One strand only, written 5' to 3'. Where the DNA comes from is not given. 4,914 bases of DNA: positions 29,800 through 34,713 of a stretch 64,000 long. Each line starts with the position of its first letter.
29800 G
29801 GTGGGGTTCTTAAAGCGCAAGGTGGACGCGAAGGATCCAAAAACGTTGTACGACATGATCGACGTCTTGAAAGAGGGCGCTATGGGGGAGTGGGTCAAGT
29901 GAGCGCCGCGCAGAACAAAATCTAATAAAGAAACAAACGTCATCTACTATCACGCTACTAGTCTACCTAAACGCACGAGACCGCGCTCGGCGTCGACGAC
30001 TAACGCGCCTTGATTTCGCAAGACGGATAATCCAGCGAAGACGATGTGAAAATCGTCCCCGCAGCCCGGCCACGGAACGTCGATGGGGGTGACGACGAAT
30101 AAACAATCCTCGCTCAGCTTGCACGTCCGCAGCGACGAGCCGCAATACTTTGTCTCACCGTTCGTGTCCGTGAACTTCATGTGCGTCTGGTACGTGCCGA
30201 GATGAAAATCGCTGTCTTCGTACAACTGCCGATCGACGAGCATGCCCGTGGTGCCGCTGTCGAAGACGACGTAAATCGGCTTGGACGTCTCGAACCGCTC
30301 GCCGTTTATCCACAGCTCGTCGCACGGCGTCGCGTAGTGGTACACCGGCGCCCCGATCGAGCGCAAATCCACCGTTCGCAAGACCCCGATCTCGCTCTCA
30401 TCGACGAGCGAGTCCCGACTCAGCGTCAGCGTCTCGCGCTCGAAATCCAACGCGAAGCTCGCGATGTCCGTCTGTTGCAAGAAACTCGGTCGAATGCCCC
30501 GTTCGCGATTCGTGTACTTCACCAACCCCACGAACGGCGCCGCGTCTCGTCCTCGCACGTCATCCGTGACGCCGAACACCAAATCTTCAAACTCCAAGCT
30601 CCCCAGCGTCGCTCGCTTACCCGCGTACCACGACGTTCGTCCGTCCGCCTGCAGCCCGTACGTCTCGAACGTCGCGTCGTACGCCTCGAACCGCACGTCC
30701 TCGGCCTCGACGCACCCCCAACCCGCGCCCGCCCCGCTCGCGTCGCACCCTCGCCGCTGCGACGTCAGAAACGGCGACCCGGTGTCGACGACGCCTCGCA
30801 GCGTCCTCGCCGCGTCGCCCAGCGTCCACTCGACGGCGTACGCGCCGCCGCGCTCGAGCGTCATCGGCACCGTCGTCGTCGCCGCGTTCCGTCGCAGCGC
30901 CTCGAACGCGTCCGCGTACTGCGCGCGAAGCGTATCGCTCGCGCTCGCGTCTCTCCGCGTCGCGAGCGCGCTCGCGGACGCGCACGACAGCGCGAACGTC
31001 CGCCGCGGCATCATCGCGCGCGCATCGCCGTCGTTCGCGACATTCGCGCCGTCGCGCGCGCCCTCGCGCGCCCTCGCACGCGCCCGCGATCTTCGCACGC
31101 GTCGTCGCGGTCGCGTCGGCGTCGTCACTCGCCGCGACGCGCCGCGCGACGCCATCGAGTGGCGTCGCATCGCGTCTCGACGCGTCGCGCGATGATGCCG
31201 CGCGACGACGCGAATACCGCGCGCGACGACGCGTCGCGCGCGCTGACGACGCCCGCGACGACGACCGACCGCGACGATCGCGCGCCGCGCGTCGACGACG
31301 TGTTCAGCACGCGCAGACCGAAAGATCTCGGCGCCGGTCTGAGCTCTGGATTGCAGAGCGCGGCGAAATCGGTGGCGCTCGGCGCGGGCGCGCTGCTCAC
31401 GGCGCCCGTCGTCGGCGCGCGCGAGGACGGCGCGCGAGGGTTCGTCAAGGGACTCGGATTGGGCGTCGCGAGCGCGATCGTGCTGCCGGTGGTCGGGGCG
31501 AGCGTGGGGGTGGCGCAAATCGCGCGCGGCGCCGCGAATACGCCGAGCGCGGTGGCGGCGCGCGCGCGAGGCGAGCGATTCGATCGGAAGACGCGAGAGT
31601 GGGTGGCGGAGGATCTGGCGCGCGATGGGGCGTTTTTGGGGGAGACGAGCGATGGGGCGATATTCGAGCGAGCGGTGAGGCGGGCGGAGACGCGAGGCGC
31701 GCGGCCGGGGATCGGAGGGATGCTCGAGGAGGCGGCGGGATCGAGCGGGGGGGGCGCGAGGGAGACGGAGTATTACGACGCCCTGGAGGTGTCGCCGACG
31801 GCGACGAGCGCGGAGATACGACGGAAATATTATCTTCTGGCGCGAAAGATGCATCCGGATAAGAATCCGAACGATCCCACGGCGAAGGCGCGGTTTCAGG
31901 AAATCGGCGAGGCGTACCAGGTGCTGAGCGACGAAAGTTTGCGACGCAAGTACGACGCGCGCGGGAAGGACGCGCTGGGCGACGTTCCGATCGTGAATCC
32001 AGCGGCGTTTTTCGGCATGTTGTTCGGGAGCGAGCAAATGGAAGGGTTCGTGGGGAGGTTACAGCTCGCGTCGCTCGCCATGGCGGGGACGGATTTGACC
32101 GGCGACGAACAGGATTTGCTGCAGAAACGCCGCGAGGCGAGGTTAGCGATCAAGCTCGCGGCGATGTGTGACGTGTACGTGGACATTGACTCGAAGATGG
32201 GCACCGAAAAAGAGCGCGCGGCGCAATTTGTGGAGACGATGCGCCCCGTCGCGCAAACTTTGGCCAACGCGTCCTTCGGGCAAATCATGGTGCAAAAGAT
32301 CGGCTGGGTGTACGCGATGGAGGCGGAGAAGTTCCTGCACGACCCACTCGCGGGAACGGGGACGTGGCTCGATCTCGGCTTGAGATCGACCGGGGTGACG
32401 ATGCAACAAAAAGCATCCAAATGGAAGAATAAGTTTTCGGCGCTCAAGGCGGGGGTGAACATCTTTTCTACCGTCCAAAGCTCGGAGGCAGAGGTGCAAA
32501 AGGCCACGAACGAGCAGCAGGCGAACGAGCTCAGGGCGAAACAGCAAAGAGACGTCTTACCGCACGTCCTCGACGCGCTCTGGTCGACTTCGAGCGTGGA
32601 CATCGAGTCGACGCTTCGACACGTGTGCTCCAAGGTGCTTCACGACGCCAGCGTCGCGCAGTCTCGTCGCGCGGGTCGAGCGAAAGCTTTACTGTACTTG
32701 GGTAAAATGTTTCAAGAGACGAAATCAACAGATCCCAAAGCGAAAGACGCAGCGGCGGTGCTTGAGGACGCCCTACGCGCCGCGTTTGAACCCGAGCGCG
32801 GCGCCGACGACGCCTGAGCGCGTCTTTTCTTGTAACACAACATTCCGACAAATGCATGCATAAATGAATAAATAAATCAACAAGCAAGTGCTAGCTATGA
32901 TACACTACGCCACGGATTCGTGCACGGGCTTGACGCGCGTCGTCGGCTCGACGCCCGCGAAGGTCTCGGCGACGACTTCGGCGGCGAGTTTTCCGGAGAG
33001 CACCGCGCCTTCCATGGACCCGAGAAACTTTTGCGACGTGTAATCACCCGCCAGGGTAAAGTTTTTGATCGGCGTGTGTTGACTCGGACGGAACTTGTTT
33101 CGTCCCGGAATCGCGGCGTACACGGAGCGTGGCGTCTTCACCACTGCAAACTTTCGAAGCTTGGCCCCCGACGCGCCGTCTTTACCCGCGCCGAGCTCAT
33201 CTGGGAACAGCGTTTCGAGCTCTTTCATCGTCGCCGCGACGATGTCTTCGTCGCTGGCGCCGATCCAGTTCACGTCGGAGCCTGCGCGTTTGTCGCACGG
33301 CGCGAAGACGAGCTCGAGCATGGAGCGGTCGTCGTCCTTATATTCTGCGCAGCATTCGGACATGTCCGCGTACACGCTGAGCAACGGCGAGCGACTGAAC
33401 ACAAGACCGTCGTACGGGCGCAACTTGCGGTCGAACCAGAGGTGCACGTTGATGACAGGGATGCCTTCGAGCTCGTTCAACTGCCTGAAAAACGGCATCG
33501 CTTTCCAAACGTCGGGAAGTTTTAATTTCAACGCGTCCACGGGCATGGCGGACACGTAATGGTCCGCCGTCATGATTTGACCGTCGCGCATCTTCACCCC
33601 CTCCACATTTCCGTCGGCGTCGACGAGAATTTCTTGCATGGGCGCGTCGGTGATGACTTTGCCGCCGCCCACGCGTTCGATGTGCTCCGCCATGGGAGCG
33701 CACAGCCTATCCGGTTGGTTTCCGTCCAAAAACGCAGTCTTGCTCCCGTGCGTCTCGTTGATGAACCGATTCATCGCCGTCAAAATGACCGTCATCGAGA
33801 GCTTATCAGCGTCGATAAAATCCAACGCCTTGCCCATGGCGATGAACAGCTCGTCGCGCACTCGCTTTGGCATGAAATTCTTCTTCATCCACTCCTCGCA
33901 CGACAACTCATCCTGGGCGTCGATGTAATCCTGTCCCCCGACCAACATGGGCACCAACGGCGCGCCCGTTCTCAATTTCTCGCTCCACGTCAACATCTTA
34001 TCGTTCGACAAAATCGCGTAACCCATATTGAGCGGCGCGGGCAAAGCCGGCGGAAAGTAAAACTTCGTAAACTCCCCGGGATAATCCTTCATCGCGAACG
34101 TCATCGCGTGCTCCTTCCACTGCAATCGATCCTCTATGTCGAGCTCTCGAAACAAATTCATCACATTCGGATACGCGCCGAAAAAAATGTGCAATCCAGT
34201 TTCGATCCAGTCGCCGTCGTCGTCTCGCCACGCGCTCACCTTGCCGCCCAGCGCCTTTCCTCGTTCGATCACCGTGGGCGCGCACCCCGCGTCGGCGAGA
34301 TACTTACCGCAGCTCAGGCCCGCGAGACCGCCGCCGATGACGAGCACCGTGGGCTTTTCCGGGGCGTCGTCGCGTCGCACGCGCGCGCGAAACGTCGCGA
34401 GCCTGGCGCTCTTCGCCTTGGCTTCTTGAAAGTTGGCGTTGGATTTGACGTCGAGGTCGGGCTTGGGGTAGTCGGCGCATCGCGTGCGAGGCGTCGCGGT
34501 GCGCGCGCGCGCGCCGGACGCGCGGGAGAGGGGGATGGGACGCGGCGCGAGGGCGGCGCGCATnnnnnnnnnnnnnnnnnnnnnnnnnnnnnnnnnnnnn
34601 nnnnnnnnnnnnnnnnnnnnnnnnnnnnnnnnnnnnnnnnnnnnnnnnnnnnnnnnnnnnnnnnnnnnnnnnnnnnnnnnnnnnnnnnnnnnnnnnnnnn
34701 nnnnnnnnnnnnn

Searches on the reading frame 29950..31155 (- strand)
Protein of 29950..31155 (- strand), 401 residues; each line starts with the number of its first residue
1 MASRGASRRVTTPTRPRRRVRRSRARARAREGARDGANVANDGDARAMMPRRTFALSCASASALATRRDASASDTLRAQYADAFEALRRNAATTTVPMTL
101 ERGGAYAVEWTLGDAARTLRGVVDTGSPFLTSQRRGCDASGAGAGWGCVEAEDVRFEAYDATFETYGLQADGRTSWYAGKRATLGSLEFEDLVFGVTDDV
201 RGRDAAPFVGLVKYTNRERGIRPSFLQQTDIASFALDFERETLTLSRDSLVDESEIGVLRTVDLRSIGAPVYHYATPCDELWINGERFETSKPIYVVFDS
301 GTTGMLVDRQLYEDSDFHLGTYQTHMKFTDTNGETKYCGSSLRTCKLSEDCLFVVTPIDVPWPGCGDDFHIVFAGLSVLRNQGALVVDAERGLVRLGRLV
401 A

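Call 56: search_protein_families(library=pfam, proteins=[window:29950-31155:-], max_evalue=0.001)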
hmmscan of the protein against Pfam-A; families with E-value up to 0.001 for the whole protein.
window:29950-31155:- (401 aa): 1 family
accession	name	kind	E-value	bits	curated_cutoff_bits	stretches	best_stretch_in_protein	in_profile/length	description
PF13650.11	Asp_protease_2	-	0.00035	21.7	24.3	0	282-349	4-65/90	Aspartyl protease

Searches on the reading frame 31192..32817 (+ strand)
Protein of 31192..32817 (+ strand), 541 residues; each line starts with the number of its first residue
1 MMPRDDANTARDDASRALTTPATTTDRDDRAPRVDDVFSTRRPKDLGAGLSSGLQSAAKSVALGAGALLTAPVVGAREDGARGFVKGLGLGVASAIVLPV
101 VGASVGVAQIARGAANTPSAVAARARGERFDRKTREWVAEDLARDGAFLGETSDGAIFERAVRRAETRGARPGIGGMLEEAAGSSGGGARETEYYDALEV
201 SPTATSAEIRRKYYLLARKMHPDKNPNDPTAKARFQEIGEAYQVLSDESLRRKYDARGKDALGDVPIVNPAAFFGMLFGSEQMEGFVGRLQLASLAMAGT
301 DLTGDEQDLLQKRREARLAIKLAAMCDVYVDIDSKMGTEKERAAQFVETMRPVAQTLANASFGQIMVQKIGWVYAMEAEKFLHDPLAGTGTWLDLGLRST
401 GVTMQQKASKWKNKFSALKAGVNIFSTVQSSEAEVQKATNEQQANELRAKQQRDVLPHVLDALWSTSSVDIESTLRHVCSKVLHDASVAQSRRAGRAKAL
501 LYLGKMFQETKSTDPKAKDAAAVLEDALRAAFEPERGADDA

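Call 56: search_protein_families(library=pfam, proteins=[window:31192-32817:+], max_evalue=0.001)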
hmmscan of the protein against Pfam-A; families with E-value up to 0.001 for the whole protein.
window:31192-32817:+ (541 aa): 2 families
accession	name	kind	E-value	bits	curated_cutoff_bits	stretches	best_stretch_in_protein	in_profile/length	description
PF14308.11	DnaJ-X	-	2.5e-44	151.7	29.4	1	311-525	1-200/203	X-domain of DnaJ-containing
PF00226.36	DnaJ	-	2.8e-24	85.4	27.8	1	193-255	1-63/63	DnaJ domain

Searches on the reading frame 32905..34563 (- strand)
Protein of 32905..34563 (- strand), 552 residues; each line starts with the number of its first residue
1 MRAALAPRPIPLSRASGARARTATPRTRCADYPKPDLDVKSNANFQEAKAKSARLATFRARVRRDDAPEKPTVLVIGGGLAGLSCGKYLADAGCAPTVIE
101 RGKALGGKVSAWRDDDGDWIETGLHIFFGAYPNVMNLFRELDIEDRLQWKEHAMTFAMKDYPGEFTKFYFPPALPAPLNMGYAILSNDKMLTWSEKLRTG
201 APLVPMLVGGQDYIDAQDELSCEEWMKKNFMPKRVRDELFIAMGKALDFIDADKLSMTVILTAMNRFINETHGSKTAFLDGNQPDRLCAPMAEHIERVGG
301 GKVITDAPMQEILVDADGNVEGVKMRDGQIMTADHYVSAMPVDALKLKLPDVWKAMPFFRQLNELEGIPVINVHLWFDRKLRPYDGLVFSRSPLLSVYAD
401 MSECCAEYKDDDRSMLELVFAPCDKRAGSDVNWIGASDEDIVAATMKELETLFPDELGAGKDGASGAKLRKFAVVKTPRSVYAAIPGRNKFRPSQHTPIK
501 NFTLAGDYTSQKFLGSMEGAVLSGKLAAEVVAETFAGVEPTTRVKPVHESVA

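Call 56: search_protein_families(library=pfam, proteins=[window:32905-34563:-], max_evalue=0.001)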
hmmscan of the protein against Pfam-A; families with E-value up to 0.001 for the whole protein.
window:32905-34563:- (552 aa): 7 families
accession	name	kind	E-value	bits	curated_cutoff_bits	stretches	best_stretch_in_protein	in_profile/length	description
PF01593.30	Amino_oxidase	-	8.9e-75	253.1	19.8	1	80-531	1-442/443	Flavin containing amine oxidoreductase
PF13450.12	NAD_binding_8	-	3.8e-15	56.4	21.9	1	75-141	1-68/68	NAD(P)-binding Rossmann-like domain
PF01266.30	DAO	-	3.1e-09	37.3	27.9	1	73-107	2-36/353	FAD dependent oxidoreductase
PF00070.33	Pyr_redox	-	2.9e-07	31.4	22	1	73-106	2-35/82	Pyridine nucleotide-disulphide oxidoreductase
PF07992.20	Pyr_redox_2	-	3.2e-05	23.9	26.1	1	72-103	2-33/291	Pyridine nucleotide-disulphide oxidoreductase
PF00890.30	FAD_binding_2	-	0.00012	21.8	20.4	1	73-111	2-39/414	FAD binding domain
PF01494.25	FAD_binding_3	-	0.00054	19.7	22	1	72-102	3-33/349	FAD binding domain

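Call 57: search_protein_families(library=ncbifam, proteins=[window:32905-34563:-], max_evalue=0.00001)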
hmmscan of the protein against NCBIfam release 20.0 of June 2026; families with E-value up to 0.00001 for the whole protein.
window:32905-34563:- (552 aa): 13 families
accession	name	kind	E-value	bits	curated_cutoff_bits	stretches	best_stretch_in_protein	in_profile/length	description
TIGR02731.1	phytoene_desat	equivalog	6.3e-202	671.3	569.4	1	73-531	2-452/453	15-cis-phytoene desaturase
TIGR02732.1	zeta_caro_desat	equivalog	3.6e-70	237.2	622.15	1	73-531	2-473/474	9,9'-di-cis-zeta-carotene desaturase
TIGR03467.1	HpnE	equivalog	9.6e-59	199.8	283.05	1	73-532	1-429/430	hydroxysqualene dehydroxylase HpnE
NF005560.0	PRK07233.1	equivalog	1.1e-26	93.6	252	1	73-534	3-431/435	hypothetical protein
NF005547.0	PRK07208.1-3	equivalog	3.3e-11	42.6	380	1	70-147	4-81/465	hypothetical protein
NF045637.1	carotdesatCrtDProt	equivalog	3.2e-09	35.9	580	0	73-123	1-50/485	1-hydroxycarotenoid 3,4-desaturase CrtD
NF005548.0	PRK07208.1-4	equivalog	6.8e-09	34.8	389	1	69-148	2-80/488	hypothetical protein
NF008845.0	PRK11883.1-5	equivalog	9.7e-09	34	560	0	70-157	4-96/468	protoporphyrinogen oxidase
NF005545.0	PRK07208.1-1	equivalog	5.7e-08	31.6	451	1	71-148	8-85/504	hypothetical protein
TIGR02734.1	crtI_fam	subfamily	9.7e-08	31.1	238.1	1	73-123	1-50/504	phytoene desaturase family protein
TIGR00562.1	proto_IX_ox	equivalog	2.4e-07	29.7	97.85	1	72-155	4-89/470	protoporphyrinogen oxidase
NF058655.1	CrtID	equivalog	3.9e-07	29.3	640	1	73-116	1-44/478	bifunctional phytoene desaturase/3,4-desaturase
NF005549.0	PRK07208.1-5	equivalog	2.2e-06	26.4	587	0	69-140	3-77/534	hypothetical protein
